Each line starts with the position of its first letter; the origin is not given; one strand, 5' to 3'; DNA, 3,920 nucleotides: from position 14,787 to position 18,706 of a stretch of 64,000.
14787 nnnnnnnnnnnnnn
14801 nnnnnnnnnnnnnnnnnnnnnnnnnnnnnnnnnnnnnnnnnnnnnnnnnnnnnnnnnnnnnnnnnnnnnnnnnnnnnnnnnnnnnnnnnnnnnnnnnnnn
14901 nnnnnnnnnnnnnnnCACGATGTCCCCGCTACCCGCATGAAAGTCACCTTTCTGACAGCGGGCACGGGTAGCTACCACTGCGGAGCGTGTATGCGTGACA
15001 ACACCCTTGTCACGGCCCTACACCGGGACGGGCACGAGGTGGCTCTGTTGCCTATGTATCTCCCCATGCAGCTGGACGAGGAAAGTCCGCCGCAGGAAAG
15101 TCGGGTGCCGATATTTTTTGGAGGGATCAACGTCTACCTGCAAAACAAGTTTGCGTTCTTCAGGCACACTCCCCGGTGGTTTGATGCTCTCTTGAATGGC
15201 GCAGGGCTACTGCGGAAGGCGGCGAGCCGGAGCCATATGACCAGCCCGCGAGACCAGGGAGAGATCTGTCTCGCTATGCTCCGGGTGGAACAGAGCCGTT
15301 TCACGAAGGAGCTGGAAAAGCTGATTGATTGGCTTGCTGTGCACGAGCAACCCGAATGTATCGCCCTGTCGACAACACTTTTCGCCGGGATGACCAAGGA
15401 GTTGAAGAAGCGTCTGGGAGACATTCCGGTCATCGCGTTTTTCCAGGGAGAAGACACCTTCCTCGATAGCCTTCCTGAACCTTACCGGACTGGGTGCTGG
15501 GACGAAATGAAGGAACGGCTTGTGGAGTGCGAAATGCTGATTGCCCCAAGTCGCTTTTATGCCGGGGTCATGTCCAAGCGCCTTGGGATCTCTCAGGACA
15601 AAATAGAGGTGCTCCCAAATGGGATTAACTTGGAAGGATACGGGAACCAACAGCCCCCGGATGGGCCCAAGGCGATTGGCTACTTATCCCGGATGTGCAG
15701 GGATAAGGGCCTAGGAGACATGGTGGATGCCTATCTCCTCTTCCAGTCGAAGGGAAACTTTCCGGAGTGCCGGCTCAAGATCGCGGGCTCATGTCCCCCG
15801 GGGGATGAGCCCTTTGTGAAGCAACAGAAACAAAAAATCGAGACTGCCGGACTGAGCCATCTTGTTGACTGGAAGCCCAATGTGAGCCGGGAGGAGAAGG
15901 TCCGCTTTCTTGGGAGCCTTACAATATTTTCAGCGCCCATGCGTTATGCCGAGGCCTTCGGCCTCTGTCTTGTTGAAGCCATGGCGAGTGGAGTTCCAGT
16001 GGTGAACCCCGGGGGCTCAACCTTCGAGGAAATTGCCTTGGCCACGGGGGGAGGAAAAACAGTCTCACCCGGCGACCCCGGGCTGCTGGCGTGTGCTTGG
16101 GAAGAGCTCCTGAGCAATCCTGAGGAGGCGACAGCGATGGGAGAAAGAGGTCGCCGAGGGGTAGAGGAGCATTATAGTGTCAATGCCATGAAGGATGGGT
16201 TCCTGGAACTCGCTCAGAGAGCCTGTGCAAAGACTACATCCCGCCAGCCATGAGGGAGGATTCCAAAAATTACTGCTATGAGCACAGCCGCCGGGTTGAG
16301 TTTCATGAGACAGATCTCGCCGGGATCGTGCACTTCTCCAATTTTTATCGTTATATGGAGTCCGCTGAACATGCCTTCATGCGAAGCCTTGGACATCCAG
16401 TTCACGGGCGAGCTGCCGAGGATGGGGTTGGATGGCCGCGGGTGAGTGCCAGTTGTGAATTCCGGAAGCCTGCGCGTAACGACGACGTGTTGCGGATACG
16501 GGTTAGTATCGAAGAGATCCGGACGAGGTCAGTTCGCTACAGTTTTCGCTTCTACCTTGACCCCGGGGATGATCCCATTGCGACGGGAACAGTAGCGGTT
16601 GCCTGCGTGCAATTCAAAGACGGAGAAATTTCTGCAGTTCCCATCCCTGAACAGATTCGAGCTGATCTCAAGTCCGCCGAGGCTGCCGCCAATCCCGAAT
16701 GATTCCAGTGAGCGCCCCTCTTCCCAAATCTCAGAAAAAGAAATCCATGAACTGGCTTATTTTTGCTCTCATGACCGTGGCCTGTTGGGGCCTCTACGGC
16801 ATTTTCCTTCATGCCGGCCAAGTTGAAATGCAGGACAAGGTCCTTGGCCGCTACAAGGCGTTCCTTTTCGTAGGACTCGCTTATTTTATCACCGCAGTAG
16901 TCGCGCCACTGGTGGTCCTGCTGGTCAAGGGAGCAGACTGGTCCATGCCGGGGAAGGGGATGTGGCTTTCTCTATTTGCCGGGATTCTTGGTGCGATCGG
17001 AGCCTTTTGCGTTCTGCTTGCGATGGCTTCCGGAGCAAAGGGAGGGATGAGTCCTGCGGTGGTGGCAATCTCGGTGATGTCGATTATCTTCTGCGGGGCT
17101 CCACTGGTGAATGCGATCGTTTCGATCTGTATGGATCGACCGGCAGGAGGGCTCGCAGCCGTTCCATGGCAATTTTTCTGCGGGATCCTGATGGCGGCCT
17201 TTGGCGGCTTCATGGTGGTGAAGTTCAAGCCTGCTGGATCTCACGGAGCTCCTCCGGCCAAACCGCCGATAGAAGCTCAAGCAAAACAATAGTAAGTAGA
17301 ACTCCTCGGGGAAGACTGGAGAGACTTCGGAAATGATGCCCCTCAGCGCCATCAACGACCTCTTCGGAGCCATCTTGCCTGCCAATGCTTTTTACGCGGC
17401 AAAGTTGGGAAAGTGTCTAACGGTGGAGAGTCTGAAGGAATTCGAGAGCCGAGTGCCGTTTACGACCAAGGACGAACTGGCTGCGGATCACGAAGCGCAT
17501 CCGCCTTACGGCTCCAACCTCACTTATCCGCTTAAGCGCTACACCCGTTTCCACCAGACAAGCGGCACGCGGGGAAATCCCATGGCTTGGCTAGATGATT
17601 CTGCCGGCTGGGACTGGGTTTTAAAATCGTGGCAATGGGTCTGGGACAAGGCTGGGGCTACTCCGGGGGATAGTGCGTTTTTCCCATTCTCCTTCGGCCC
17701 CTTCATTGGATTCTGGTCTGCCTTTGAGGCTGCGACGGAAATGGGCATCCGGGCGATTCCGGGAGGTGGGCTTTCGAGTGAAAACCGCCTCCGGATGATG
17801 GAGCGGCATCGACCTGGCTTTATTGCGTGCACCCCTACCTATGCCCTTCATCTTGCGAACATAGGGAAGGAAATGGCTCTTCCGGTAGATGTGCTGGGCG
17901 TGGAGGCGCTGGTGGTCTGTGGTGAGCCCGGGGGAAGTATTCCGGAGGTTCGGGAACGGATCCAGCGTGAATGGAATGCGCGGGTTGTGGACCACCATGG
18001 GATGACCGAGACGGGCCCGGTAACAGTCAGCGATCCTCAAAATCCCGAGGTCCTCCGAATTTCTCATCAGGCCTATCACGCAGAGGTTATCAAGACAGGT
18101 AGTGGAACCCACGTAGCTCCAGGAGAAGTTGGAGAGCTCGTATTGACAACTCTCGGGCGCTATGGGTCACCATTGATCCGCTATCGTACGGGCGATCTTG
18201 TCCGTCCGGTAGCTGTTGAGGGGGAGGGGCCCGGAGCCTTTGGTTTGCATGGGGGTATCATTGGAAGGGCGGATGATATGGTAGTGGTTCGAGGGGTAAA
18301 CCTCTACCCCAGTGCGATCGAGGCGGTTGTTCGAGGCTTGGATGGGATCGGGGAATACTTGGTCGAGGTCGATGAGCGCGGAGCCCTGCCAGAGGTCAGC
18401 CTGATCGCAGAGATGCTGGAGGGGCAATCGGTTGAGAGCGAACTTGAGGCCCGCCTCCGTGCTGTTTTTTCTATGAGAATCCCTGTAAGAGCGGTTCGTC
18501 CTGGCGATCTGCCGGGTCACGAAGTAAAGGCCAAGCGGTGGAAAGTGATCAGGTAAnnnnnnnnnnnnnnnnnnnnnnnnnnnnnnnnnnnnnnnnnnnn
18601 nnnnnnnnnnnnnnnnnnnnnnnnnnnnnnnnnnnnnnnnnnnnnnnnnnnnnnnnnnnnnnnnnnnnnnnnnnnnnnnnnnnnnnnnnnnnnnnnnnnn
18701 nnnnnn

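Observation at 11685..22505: Translationally coupled operon resembling an orphan aromatic-acid tailoring and export pathway with no PKS/NRPS core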

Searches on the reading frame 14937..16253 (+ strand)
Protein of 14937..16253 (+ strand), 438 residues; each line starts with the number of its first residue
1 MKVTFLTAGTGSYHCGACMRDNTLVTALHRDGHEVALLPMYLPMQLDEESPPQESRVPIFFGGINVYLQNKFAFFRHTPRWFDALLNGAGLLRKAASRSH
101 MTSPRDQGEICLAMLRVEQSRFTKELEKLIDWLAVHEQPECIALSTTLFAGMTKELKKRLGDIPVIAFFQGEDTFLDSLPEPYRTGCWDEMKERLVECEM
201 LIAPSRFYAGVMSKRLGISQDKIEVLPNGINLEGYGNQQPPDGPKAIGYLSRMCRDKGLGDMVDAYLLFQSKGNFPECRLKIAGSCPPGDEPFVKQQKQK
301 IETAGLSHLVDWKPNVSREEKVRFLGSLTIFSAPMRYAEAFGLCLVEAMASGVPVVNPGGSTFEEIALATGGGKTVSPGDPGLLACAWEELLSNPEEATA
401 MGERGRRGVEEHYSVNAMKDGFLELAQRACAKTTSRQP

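Call 3: search_protein_families(library=pfam, proteins=[window:14937-16253:+], max_evalue=0.01)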
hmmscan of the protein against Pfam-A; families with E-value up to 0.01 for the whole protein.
window:14937-16253:+ (438 aa): 6 families
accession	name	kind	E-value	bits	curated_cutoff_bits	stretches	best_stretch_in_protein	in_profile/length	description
PF00534.26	Glycos_transf_1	-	5.9e-22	78.4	26.4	1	239-407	10-171/172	Glycosyl transferases group 1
PF13692.12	Glyco_trans_1_4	-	5.1e-15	56.4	27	1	245-394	2-142/142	Glycosyl transferases group 1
PF13439.12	Glyco_transf_4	-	1.5e-11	45.1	28.5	1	128-233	63-169/170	Glycosyltransferase Family 4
PF13524.12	Glyco_trans_1_2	-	0.00029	21.2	25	0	276-416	13-136/144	Glycosyl transferase-like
PF20706.3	GT4-conflict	-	0.0017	17.8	26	1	229-358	180-311/385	Family 4 Glycosyltransferase in conflict systems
PF13579.12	Glyco_trans_4_4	-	0.0086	16.9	29.7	0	24-229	10-158/158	Glycosyl transferase 4-like domain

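Call 4: search_protein_families(library=ncbifam, proteins=[window:14937-16253:+], max_evalue=0.01)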
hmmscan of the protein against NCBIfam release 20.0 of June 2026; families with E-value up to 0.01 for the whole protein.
window:14937-16253:+ (438 aa): 21 families
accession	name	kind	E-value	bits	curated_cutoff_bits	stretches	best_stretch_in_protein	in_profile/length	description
NF041876.1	EPS_EpsE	equivalog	1e-18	67.8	400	1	214-416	179-383/389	exopolysaccharide biosynthesis GT4 family glycosyltransferase EpsE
TIGR03088.1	stp2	hypoth_equivalog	1e-15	57.7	409.05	1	204-427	143-371/374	TIGR03088 family PEP-CTERM/XrtA system glycosyltransferase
NF053787.1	GlcN_PG_synth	equivalog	3.2e-14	52.5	480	1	338-423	271-353/361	N-acetylglucosaminyl phosphatidylglycerol synthase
NF038295.1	EPS_HpsP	equivalog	3.9e-13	49.2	550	1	212-423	168-381/388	hormogonium polysaccharide biosynthesis glycosyltransferase HpsP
TIGR02149.1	glgA_Coryne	subfamily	2.5e-11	43.4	302.4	1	177-427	125-388/391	glycogen synthase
TIGR03449.1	mycothiol_MshA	equivalog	5.6e-09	35.4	462.5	1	294-428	270-402/406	D-inositol-3-phosphate glycosyltransferase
TIGR02472.1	sucr_P_syn_N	equivalog_domain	4.5e-08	32.3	576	1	337-424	349-436/439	sucrose-phosphate synthase, putative, glycosyltransferase domain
TIGR03999.1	thiol_BshA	equivalog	6.4e-08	31.9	273.7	1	289-425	236-369/375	N-acetyl-alpha-D-glucosaminyl L-malate synthase BshA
NF046085.1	XrtY_assoc_Gly1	equivalog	1.3e-07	30.9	400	1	218-356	179-312/387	XrtY-associated glycosyltransferase XYAG1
NF041010.1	glycosy_Agl16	equivalog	2.1e-07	30.2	575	1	198-356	134-281/352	glycosylation protein Agl16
NF038011.1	PelF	equivalog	1.6e-06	27.5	100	1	217-424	276-487/489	GT4 family glycosyltransferase PelF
TIGR04157.1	glyco_rSAM_CFB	subfamily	7.2e-06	25.2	400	1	197-425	169-405/406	TIGR04157 family glycosyltransferase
NF038298.1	EPS_HpsO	equivalog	8.8e-06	24.7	575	1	336-426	296-384/388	hormogonium polysaccharide biosynthesis glycosyltransferase HpsO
TIGR04063.1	stp3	hypoth_equivalog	1.3e-05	24.3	442.05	1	217-414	176-380/397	TIGR04063 family PEP-CTERM/XrtA system glycosyltransferase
TIGR04047.1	MSMEG_0565_glyc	hypoth_equivalog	3e-05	23.3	259.85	1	338-411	286-357/373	MSMEG_0565 family glycosyltransferase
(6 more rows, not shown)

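Call 82: search_solved_structures(query=window:14937-16253:+, max_evalue=0.00001)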
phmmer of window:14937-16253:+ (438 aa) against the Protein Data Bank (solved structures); distinct sequences matched with E-value up to 0.00001: 6.
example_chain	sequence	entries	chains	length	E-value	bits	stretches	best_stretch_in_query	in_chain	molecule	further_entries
7qsg_A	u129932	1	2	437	8.5e-10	41.4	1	216-431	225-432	D-inositol 3-phosphate glycosyltransferase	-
5i45_A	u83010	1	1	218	4.7e-09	39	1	242-433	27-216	Glycosyl transferases group 1 family protein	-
6kih_A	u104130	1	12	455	2e-08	36.9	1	240-417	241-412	Tll1590 protein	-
2r60_A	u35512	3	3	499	3.5e-07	32.8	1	330-430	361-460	Glycosyl transferase, group 1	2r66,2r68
4n9w_A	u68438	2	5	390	7e-06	28.5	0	218-394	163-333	GDP-mannose-dependent alpha-(1-2)-phosphatidylinositol mannosyltransferase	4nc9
2gej_A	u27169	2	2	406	7.9e-06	28.3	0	218-393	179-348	PHOSPHATIDYLINOSITOL MANNOSYLTRANSFERASE (PimA)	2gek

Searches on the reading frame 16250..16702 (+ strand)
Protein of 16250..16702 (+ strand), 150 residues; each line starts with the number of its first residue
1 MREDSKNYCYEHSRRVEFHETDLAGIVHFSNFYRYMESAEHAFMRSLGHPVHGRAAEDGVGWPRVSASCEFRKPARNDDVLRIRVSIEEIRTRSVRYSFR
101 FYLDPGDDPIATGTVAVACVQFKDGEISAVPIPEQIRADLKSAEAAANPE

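Call 3: search_protein_families(library=pfam, proteins=[window:16250-16702:+], max_evalue=0.01)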
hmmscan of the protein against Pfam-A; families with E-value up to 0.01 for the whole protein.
window:16250-16702:+ (150 aa): 2 families
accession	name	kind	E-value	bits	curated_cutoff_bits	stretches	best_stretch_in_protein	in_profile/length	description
PF13279.12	4HBT_2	-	3.2e-13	50.6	25.5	1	16-138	1-120/122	Thioesterase-like superfamily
PF03061.28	4HBT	-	4.1e-10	40.3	20.6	1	25-107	2-76/79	Thioesterase superfamily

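Call 4: search_protein_families(library=ncbifam, proteins=[window:16250-16702:+], max_evalue=0.01)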
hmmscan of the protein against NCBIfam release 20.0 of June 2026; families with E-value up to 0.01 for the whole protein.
window:16250-16702:+ (150 aa): 4 families
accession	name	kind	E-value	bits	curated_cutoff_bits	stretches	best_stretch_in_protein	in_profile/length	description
TIGR02799.1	thio_ybgC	equivalog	1.6e-18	67.2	141.35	1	11-137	2-124/126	tol-pal system-associated acyl-CoA thioesterase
TIGR00051.1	TIGR00051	subfamily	2.8e-17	63.2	68.7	1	14-127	2-113/117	YbgC/FadM family acyl-CoA thioesterase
NF008065.0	PRK10800.1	equivalog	2.3e-09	37.5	185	1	8-141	4-133/134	tol-pal system-associated acyl-CoA thioesterase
NF047424.1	MenI_Staph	exception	6.6e-06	26.1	225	1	16-122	10-114/148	1,4-dihydroxy-2-naphthoyl-CoA hydrolase MenI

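Call 74: search_solved_structures(query=window:16250-16702:+, max_evalue=0.001)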
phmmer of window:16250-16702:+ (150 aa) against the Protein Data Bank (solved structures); distinct sequences matched with E-value up to 0.001: 23.
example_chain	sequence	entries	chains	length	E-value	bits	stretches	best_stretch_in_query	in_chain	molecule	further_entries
2egi_A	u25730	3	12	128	2.2e-18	70.2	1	12-135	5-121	Hypothetical protein aq_1494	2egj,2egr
5wh9_A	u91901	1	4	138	3.5e-18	69.5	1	14-138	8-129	4-hydroxybenzoyl-CoA thioesterase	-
1z54_A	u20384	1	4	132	5.5e-11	46.2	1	15-105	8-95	probable thioesterase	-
5v10_A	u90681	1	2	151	7.5e-11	45.7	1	10-140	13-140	Uncharacterized protein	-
1bvq_A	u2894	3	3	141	1.1e-09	42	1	13-133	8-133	PROTEIN (4-HYDROXYBENZOYL COA THIOESTERASE) | 4-hydroxybenzoyl-CoA Thioesterase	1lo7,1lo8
1lo9_A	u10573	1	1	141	5.5e-09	39.7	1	13-133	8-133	4-hydroxybenzoyl-CoA Thioesterase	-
5vpj_A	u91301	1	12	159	1.1e-08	38.8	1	9-141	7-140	Thioesterase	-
9ccr_A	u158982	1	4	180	2e-08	37.9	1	10-141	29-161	Thioesterase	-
4i4j_A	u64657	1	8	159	4.7e-08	36.7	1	10-137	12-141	ACP-polyene thioesterase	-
2w3x_A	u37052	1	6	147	3.4e-07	33.9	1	9-135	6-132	CALE7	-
2xem_A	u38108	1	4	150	9.2e-07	32.5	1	10-141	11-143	DYNE7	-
2xfl_A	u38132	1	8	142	1e-06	32.4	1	10-141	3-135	DYNE7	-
1s5u_A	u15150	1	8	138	3.6e-05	27.3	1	14-139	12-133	Protein ybgC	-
5kl9_A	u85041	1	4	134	4.5e-05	27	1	14-122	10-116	Acyl-CoA thioester hydrolase YbgC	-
3hm0_A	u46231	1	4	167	4.9e-05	26.9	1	7-121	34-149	Probable Thioesterase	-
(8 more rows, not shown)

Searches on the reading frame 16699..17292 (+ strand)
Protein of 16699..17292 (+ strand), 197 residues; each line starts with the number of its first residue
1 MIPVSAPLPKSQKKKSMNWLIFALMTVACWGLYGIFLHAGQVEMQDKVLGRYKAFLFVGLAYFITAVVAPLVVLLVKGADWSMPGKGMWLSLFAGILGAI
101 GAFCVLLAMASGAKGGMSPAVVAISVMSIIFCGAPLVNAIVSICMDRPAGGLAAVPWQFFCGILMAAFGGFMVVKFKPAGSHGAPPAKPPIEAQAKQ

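Call 3: search_protein_families(library=pfam, proteins=[window:16699-17292:+], max_evalue=0.01)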
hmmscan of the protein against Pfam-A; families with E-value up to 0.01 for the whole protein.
window:16699-17292:+ (197 aa): 0 families

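Call 4: search_protein_families(library=ncbifam, proteins=[window:16699-17292:+], max_evalue=0.01)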
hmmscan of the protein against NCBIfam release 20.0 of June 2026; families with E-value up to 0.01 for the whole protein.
window:16699-17292:+ (197 aa): 0 families

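Call 7: search_protein_families(library=pfam, proteins=[window:16699-17292:+], max_evalue=10)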
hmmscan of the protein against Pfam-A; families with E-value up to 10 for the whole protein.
window:16699-17292:+ (197 aa): 3 families
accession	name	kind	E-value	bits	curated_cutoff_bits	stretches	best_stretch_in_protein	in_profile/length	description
PF09843.14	DUF2070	-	0.022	13.6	30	1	20-131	18-113/561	Predicted membrane protein (DUF2070)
PF17159.10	MASE3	-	0.095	12.7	31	1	53-132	38-119/226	Membrane-associated sensor domain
PF00892.27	EamA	-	0.24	12.1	28.2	1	18-130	2-102/135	EamA-like transporter family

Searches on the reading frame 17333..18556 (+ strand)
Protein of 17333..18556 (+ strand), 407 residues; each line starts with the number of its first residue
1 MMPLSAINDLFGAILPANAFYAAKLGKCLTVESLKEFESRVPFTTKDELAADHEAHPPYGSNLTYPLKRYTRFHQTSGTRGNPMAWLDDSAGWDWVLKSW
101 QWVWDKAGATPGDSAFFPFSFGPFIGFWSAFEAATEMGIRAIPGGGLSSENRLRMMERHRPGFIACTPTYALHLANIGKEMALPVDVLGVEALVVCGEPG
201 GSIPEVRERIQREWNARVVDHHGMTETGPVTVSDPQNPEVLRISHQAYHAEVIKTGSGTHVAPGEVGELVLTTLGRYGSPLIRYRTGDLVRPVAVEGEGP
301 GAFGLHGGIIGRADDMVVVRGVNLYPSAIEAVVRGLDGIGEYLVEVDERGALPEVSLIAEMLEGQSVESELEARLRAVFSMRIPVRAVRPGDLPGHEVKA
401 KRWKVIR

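Call 3: search_protein_families(library=pfam, proteins=[window:17333-18556:+], max_evalue=0.01)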
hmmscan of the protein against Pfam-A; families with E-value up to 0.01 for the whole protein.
window:17333-18556:+ (407 aa): 2 families
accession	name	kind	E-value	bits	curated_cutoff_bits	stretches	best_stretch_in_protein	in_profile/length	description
PF00501.34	AMP-binding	-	9.1e-10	38.3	29.9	1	144-271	241-374/384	AMP-binding enzyme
PF14535.12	AMP-binding_C_2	-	2e-09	38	25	1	321-402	1-91/96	AMP-binding enzyme C-terminal domain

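Call 4: search_protein_families(library=ncbifam, proteins=[window:17333-18556:+], max_evalue=0.01)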
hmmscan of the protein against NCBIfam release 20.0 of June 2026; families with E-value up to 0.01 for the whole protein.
window:17333-18556:+ (407 aa): 31 families (the best 25 are shown)
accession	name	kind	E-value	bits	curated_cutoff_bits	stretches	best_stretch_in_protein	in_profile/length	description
NF041878.1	paak_haloarch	equivalog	9.7e-45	152.9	700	1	32-381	50-399/427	phenylacetate--CoA ligase PaaK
TIGR02155.1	PA_CoA_ligase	equivalog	1.1e-42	146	646.3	1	39-402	51-417/422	phenylacetate--CoA ligase PaaK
NF045666.1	DVU1553_fam_AMP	equivalog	3.6e-27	95.3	300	1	133-291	154-309/331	DVU_1553 family AMP-dependent CoA ligase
NF053551.1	FlxY_rubin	equivalog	9.6e-24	83.9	520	1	30-385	44-393/424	flexirubin biosynthesis putative acyl-CoA ligase FlxY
NF041217.1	BagE_FevW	exception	8.4e-16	57.9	800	1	39-333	45-331/424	bagremycin/ferroverdin synthetase BagE/FevW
TIGR03335.1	F390_ftsA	equivalog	3e-14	52.6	458.7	1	71-289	89-305/445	coenzyme F390 synthetase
NF004837.0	PRK06187.1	subfamily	2.8e-09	35.7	476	1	127-245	227-336/531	long-chain-fatty-acid--CoA ligase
TIGR01733.1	AA-adenyl-dom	subfamily_domain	2.6e-08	33.1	317.4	1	76-272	128-325/409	amino acid adenylation domain-containing protein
NF009071.0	PRK12406.1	subfamily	3.5e-07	29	701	1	147-342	231-431/510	acyl-CoA synthetase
NF004229.0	PRK05677.1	subfamily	1.2e-05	24.1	879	0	309-339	451-481/563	long-chain-fatty-acid--CoA ligase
NF006181.0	PRK08314.1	subfamily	1.9e-05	23.1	705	1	125-272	258-404/563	long-chain-fatty-acid--CoA ligase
NF004114.0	PRK05605.1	equivalog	3.6e-05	22.3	766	0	152-238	304-386/575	long-chain-fatty-acid--CoA ligase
NF005307.0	PRK06839.1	equivalog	5.8e-05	21.9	748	0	308-370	388-452/496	o-succinylbenzoate--CoA ligase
NF005220.0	PRK06710.1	equivalog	0.00017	19.8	1116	1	162-337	299-477/563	long-chain-fatty-acid--CoA ligase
NF005702.0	PRK07514.1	subfamily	0.00024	19.6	558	1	309-342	396-429/506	malonyl-CoA synthase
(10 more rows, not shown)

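Call 45: search_solved_structures(query=window:17333-18556:+, max_evalue=0.0001)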
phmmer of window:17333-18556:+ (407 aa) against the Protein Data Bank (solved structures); distinct sequences matched with E-value up to 0.0001: 8.
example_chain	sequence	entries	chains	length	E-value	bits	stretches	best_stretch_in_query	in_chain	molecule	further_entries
6hdw_A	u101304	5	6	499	4.7e-47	164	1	31-402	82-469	2-hydroxyisobutyryl-CoA synthetase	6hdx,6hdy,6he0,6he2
4r1l_A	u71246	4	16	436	1.3e-34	123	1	31-406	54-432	Phenylacetate-coenzyme A ligase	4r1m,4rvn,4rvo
2y27_A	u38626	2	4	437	1.7e-32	116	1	39-355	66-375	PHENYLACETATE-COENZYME A LIGASE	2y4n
2y4o_A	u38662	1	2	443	7.9e-28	100.6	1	39-366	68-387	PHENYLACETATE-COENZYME A LIGASE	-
6wuq_A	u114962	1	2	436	2.1e-12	49.8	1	19-291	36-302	AjiA1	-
6siw_A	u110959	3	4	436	6.8e-11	44.9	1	20-313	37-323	PaaK-like ligase (AMP-dependent synthetase and ligase) | AMP-dependent synthetase and ligase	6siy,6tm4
6siw_B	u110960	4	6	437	6.8e-11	44.9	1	20-313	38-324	PaaK-like ligase (AMP-dependent synthetase and ligase) | AMP-dependent synthetase and ligase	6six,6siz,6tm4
9s3l_A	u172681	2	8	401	1.4e-10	43.9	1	16-289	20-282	Phenylacetate-CoA ligase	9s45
